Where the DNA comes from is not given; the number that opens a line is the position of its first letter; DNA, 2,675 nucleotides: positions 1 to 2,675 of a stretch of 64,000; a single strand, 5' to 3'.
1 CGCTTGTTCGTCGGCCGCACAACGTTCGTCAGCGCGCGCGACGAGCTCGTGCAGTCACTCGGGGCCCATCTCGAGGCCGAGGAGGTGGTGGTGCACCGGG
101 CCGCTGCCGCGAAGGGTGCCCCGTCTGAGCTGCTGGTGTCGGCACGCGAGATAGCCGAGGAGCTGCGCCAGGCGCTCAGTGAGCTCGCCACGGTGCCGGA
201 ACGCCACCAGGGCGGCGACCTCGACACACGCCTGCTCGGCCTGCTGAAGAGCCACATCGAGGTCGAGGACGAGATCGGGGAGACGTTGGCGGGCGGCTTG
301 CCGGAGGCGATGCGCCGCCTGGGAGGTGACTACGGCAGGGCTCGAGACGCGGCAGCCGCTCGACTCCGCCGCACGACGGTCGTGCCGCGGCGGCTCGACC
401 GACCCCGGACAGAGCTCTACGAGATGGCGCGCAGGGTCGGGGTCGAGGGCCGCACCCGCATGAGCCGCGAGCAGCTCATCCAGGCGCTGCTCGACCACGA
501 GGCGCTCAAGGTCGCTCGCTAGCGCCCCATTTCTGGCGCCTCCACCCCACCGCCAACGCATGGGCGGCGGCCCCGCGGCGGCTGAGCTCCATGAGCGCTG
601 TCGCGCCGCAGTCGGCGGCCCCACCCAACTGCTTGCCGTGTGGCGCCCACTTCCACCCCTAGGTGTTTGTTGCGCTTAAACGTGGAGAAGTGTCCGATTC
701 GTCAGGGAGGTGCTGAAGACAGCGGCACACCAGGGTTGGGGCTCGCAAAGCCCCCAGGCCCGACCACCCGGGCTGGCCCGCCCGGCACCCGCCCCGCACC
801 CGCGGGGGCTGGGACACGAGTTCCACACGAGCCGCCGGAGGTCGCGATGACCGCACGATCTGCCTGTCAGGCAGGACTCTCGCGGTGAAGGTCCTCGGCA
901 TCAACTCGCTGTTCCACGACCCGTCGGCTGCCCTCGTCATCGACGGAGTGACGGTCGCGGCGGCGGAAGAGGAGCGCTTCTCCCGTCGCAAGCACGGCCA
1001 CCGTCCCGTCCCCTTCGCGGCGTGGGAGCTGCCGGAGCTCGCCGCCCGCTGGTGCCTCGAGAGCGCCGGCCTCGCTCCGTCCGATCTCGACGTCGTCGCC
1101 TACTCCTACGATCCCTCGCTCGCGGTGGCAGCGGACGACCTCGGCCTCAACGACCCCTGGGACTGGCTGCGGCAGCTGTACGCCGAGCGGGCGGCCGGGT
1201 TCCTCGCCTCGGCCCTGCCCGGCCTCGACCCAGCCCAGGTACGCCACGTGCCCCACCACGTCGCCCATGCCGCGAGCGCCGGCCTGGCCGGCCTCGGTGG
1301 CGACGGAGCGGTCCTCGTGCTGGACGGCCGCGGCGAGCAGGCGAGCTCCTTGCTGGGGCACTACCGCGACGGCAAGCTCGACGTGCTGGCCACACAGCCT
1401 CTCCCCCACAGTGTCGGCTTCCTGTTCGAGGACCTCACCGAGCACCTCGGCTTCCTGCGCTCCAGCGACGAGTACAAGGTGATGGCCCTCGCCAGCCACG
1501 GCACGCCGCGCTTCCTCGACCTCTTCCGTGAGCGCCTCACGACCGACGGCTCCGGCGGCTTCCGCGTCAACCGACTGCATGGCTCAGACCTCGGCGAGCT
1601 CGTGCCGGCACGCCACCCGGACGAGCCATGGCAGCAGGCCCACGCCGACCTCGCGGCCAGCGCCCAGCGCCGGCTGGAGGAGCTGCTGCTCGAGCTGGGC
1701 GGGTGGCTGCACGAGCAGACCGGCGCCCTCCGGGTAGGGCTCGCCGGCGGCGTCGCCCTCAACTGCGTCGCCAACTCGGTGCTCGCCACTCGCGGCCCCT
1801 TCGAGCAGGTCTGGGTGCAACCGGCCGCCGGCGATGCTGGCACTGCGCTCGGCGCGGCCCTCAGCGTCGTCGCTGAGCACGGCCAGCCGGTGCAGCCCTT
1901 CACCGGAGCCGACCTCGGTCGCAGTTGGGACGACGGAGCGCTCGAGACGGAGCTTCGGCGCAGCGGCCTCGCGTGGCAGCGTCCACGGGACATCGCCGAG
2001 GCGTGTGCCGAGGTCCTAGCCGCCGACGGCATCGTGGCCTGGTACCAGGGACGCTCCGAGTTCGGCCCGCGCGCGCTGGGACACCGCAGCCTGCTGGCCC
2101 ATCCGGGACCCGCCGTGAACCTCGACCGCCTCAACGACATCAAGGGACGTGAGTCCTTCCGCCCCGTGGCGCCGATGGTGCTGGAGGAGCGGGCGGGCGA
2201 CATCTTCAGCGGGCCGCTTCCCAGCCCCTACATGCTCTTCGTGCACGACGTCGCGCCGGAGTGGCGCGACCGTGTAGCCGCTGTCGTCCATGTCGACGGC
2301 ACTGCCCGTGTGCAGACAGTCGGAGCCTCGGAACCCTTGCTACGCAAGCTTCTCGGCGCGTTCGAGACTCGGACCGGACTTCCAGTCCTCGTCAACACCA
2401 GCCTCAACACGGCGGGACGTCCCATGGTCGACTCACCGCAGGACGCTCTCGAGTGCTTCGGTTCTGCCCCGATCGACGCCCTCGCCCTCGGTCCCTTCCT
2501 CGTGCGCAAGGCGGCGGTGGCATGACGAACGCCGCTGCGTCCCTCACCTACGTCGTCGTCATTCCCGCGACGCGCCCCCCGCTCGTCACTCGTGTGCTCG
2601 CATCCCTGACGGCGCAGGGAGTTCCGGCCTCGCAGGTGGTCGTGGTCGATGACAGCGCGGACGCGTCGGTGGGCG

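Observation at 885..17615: ADP-heptose based glycan-assembly locus in a Gram-positive high-GC genome (candidate undescribed heptoglycan / glycoconjugate system)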

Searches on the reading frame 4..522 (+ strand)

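Call 7: search_protein_families(library=pfam, proteins=[window:4-522:+], max_evalue=0.001)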
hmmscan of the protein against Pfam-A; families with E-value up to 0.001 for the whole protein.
window:4-522:+ (172 aa): 2 families
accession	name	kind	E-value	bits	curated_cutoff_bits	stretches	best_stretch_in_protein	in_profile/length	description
PF01814.28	Hemerythrin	-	3.1e-06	28.1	25.3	1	11-91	38-122/127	Hemerythrin HHE cation binding domain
PF07498.18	Rho_N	-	5.4e-06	26.7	24.9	1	136-167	8-39/43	Rho termination factor, N-terminal domain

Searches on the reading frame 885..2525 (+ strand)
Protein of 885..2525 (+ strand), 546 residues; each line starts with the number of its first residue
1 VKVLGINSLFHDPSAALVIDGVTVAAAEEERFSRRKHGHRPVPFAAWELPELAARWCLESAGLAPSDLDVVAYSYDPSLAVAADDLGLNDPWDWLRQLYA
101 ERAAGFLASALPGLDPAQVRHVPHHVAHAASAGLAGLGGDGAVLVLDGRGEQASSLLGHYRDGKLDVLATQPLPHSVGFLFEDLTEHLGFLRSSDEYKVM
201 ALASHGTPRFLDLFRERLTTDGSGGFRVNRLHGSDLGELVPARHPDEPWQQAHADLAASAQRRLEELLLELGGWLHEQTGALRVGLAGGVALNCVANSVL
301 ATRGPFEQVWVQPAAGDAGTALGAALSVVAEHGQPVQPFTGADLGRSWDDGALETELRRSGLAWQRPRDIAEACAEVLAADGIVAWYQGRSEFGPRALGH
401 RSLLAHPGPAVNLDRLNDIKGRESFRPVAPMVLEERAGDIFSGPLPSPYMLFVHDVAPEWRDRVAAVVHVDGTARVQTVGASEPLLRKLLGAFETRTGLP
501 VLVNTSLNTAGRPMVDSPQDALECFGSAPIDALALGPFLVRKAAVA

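Call 6: search_protein_families(library=pfam, proteins=[window:885-2525:+], max_evalue=0.001)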
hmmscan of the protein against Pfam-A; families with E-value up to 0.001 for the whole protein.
window:885-2525:+ (546 aa): 2 families
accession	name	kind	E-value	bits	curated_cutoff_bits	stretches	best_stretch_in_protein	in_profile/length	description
PF16861.10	Carbam_trans_C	-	1e-62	211.1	27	1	375-542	1-170/170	Carbamoyltransferase C-terminus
PF02543.21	Carbam_trans_N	-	1.4e-46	160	24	2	117-326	125-346/346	Carbamoyltransferase N-terminus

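Call 22: search_protein_families(library=ncbifam, proteins=[window:885-2525:+], max_evalue=0.00001)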
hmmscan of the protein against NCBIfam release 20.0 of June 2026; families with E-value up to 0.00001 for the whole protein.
window:885-2525:+ (546 aa): 1 family
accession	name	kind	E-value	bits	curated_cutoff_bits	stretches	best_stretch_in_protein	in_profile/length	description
NF041651.1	nodul_NodU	equivalog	1e-56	192.9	1000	1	252-515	269-530/556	nodulation protein NodU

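Call 49: find_homologous_proteins(query=window:885-2525:+, max_evalue=1e-30)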
Query window:885-2525:+ (546 aa): 8000 proteins with E <= 1e-30 among 8000 candidates; the best 120 are listed.
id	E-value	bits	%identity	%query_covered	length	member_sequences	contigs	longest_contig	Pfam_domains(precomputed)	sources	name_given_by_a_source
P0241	0.0e+0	1228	100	100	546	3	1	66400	PF02543.22,PF16861.11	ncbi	ncbi:MAG: carbamoyltransferase family protein [Actinomycetales bacterium]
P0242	4.4e-257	873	73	99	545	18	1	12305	PF02543.22,PF00814.32,PF16861.11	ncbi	-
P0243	2.1e-256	870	73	99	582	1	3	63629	PF02543.22,PF00814.32,PF16861.11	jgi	-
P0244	2.2e-256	870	72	100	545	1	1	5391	PF02543.22,PF16861.11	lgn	-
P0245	2.9e-256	870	73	99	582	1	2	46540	PF02543.22,PF16861.11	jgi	-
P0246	3.5e-256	870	72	100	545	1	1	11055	PF02543.22,PF16861.11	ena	-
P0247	4.9e-256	869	72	100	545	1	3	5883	PF02543.22,PF16861.11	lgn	-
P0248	1.3e-255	868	72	100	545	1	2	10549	PF02543.22,PF16861.11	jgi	jgi:carbamoyltransferase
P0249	1.7e-255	867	73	99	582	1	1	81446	PF02543.22,PF00814.32,PF16861.11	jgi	-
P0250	1.8e-255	867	73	99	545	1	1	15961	PF02543.22,PF16861.11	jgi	jgi:carbamoyltransferase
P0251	1.1e-254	865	72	99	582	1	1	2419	PF02543.22,PF00814.32,PF16861.11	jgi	-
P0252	1.5e-254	864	72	100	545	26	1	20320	PF02543.22,PF16861.11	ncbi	-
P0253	2.2e-254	864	72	99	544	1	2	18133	PF02543.22,PF16861.11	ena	-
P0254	2.6e-253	860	72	99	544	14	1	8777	PF02543.22,PF16861.11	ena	-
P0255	4.6e-253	859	73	99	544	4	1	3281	PF02543.22,PF16861.11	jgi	jgi:carbamoyltransferase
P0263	4.5e-250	849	72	99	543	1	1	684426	PF02543.22,PF16861.11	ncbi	-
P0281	1.3e-246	838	72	100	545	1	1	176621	PF02543.22,PF16861.11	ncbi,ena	-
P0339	4.3e-243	826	70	99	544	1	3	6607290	PF02543.22,PF00814.32,PF16861.11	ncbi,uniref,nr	ncbi:carbamoyltransferase family protein [Streptomyces fulvorobeus]|uniref:Carbamoyltransferase n=1 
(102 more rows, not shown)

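Call 50: find_encoding_contigs(protein=P0339, flank=10000, max_places=1)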
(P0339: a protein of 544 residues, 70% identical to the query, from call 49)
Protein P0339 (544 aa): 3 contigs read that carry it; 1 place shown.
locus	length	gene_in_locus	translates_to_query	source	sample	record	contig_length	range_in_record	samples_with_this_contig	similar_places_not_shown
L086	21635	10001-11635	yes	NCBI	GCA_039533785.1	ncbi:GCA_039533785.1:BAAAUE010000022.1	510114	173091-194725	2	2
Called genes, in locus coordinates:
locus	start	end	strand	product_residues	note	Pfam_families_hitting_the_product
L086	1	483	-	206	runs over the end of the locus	PF01300:Sua5_yciO_yrdC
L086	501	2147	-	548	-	PF12838:Fer4_7, PF00037:Fer4, PF12797:Fer4_2 (weak), PF13237:Fer4_10 (weak), PF07992:Pyr_redox_2, PF13450:NAD_binding_8 (weak)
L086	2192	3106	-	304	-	PF11583:AurF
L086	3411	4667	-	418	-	PF06081:ArAE_1, PF13515:FUSC_2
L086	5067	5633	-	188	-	PF01965:DJ-1_PfpI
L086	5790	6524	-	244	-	PF13185:GAF_2, PF01590:GAF (weak), PF03861:ANTAR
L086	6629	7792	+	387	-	PF00989:PAS, PF13188:PAS_8 (weak), PF08448:PAS_4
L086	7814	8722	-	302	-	PF04230:PS_pyruv_trans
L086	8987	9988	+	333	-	PF01073:3Beta_HSD, PF01370:Epimerase, PF02719:Polysacc_synt_2 (faint), PF04321:RmlD_sub_bind, PF07993:NAD_binding_4 (faint), PF16363:GDP_Man_Dehyd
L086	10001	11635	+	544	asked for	PF02543:Carbam_trans_N (weak), PF00814:TsaD (faint), PF02543:Carbam_trans_N, PF16861:Carbam_trans_C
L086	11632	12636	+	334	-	-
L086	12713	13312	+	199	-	PF13344:Hydrolase_6 (weak), PF00702:Hydrolase, PF13419:HAD_2 (weak), PF13242:Hydrolase_like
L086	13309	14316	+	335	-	PF01075:Glyco_transf_9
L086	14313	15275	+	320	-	PF13524:Glyco_trans_1_2 (weak), PF13692:Glyco_trans_1_4, PF00534:Glycos_transf_1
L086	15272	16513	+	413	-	PF08323:Glyco_transf_5 (faint), PF20706:GT4-conflict, PF13439:Glyco_transf_4, PF13477:Glyco_trans_4_2 (weak), PF13579:Glyco_trans_4_4, PF00534:Glycos_transf_1, PF13692:Glyco_trans_1_4, PF13524:Glyco_trans_1_2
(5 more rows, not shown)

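Call 51: find_encoding_contigs(protein=P0263, flank=10000, max_places=1)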
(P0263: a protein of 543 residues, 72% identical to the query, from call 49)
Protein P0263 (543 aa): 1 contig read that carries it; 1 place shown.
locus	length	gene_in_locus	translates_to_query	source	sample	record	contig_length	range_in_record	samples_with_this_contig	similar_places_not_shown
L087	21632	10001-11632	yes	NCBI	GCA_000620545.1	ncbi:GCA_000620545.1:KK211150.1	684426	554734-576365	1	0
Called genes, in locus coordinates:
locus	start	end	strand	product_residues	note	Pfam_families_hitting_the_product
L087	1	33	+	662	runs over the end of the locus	PF02776:TPP_enzyme_N, PF00205:TPP_enzyme_M, PF02775:TPP_enzyme_C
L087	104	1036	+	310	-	PF01261:AP_endonuc_2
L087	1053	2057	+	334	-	PF01408:GFO_IDH_MocA, PF02894:GFO_IDH_MocA_C, PF22725:GFO_IDH_MocA_C3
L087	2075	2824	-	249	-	PF18029:Glyoxalase_6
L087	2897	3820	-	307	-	PF01734:Patatin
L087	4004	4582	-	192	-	PF20139:DUF6529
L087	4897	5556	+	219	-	PF01329:Pterin_4a, PF18029:Glyoxalase_6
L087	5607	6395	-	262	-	PF00561:Abhydrolase_1 (weak), PF00975:Thioesterase (weak), PF12146:Hydrolase_4 (weak), PF12697:Abhydrolase_6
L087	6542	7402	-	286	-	PF13641:Glyco_tranf_2_3, PF00535:Glycos_transf_2, PF13632:Glyco_trans_2_3 (weak)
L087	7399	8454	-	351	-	PF13524:Glyco_trans_1_2 (faint), PF13692:Glyco_trans_1_4, PF00534:Glycos_transf_1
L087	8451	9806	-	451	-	PF03721:UDPG_MGDP_dh_N, PF00984:UDPG_MGDP_dh, PF03720:UDPG_MGDP_dh_C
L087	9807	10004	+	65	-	-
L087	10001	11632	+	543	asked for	PF02543:Carbam_trans_N, PF16861:Carbam_trans_C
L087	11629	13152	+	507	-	PF00535:Glycos_transf_2, PF10111:Glyco_tranf_2_2 (faint), PF08645:PNK3P (weak), PF13419:HAD_2 (faint), PF00702:Hydrolase, PF13242:Hydrolase_like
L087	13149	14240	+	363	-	PF01075:Glyco_transf_9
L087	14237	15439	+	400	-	PF08323:Glyco_transf_5 (faint), PF13439:Glyco_transf_4, PF13477:Glyco_trans_4_2 (faint), PF13579:Glyco_trans_4_4, PF20706:GT4-conflict, PF00534:Glycos_transf_1, PF13692:Glyco_trans_1_4, PF13524:Glyco_trans_1_2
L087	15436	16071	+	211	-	PF13580:SIS_2, PF01380:SIS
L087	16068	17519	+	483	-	PF00294:PfkB, PF01467:CTP_transf_like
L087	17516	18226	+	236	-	PF00106:adh_short, PF08659:KR, PF01370:Epimerase (weak), PF13561:adh_short_C2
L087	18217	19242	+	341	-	PF01075:Glyco_transf_9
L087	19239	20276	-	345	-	PF00106:adh_short (weak), PF04321:RmlD_sub_bind, PF01073:3Beta_HSD, PF01370:Epimerase, PF07993:NAD_binding_4 (faint), PF16363:GDP_Man_Dehyd, PF02719:Polysacc_synt_2 (weak)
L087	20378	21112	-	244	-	PF01925:TauE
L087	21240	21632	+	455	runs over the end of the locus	PF07992:Pyr_redox_2, PF00070:Pyr_redox, PF02852:Pyr_redox_dim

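Call 52: find_encoding_contigs(protein=P0281, flank=10000, max_places=1)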
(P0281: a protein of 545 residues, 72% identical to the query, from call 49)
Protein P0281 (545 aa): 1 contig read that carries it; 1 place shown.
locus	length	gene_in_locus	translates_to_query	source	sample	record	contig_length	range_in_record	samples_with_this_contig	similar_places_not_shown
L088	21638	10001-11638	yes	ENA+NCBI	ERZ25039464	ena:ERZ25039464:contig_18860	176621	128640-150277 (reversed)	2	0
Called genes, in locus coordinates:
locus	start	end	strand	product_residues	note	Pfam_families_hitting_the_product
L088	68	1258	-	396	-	PF08240:ADH_N, PF00107:ADH_zinc_N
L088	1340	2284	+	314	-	PF00106:adh_short, PF08659:KR, PF13561:adh_short_C2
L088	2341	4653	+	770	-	PF04879:Molybdop_Fe4S4, PF00384:Molybdopterin, PF01568:Molydop_binding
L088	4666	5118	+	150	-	-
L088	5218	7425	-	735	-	PF00199:Catalase, PF06628:Catalase-rel, PF18011:Catalase_C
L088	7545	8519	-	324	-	PF13524:Glyco_trans_1_2, PF13692:Glyco_trans_1_4, PF00534:Glycos_transf_1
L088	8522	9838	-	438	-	PF03721:UDPG_MGDP_dh_N, PF00984:UDPG_MGDP_dh, PF03720:UDPG_MGDP_dh_C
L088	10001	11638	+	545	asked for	PF02543:Carbam_trans_N, PF16861:Carbam_trans_C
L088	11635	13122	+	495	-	PF00535:Glycos_transf_2, PF10111:Glyco_tranf_2_2 (faint), PF13344:Hydrolase_6, PF13419:HAD_2 (faint), PF00702:Hydrolase, PF13242:Hydrolase_like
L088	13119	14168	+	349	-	PF01075:Glyco_transf_9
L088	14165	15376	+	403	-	PF13439:Glyco_transf_4, PF13579:Glyco_trans_4_4, PF20706:GT4-conflict, PF00534:Glycos_transf_1, PF13692:Glyco_trans_1_4, PF13524:Glyco_trans_1_2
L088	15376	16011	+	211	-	PF13580:SIS_2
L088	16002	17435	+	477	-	PF00294:PfkB, PF01467:CTP_transf_like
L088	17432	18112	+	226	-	PF00106:adh_short, PF01370:Epimerase (weak), PF08659:KR (faint), PF13561:adh_short_C2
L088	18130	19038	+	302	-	PF01075:Glyco_transf_9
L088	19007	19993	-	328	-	PF04321:RmlD_sub_bind (faint), PF01073:3Beta_HSD, PF01370:Epimerase, PF02719:Polysacc_synt_2 (faint), PF16363:GDP_Man_Dehyd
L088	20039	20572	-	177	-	PF19853:DUF6328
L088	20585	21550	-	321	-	PF00296:Bac_luciferase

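Call 66: find_encoding_contigs(protein=P0241, flank=1000, max_places=2)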
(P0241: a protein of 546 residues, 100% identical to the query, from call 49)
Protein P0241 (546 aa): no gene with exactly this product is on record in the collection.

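Call 73: search_solved_structures(query=window:885-2525:+, max_evalue=1e-10, show_alignments=0)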
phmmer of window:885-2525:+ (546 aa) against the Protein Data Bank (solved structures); distinct sequences matched with E-value up to 1e-10: 12.
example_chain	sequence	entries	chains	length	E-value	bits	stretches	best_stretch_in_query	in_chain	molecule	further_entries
9s2t_A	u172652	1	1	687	2.4e-89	304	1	6-542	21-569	Decarbamoylnovobiocin carbamoyltransferase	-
7xb6_A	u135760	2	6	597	2.4e-87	297.4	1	118-542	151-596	Carbamoyltransferase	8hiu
3ver_A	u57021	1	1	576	7.2e-83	282.6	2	252-542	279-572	O-carbamoyltransferase TobZ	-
3vf4_A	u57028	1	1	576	2.2e-82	281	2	252-542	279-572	O-carbamoyltransferase TobZ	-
3vf2_A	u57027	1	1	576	2.6e-82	280.8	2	252-542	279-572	O-carbamoyltransferase TobZ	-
3vex_A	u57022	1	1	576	4.3e-82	280.1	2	252-542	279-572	O-carbamoyltransferase TobZ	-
3ven_A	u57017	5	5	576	5.6e-82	279.7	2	252-542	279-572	O-carbamoyltransferase TobZ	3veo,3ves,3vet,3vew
3vez_A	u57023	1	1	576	6.1e-82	279.6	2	252-542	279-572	O-carbamoyltransferase TobZ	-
7vyj_A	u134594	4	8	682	8.5e-79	269.2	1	9-543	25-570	GdmN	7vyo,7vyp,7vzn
7vx0_A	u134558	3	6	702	8.9e-79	269.1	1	9-543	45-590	GdmN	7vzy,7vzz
7vzu_A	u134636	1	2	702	1.1e-78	268.9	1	9-543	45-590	GdmN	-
7vzq_A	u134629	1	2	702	3.6e-77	263.8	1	9-543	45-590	GdmN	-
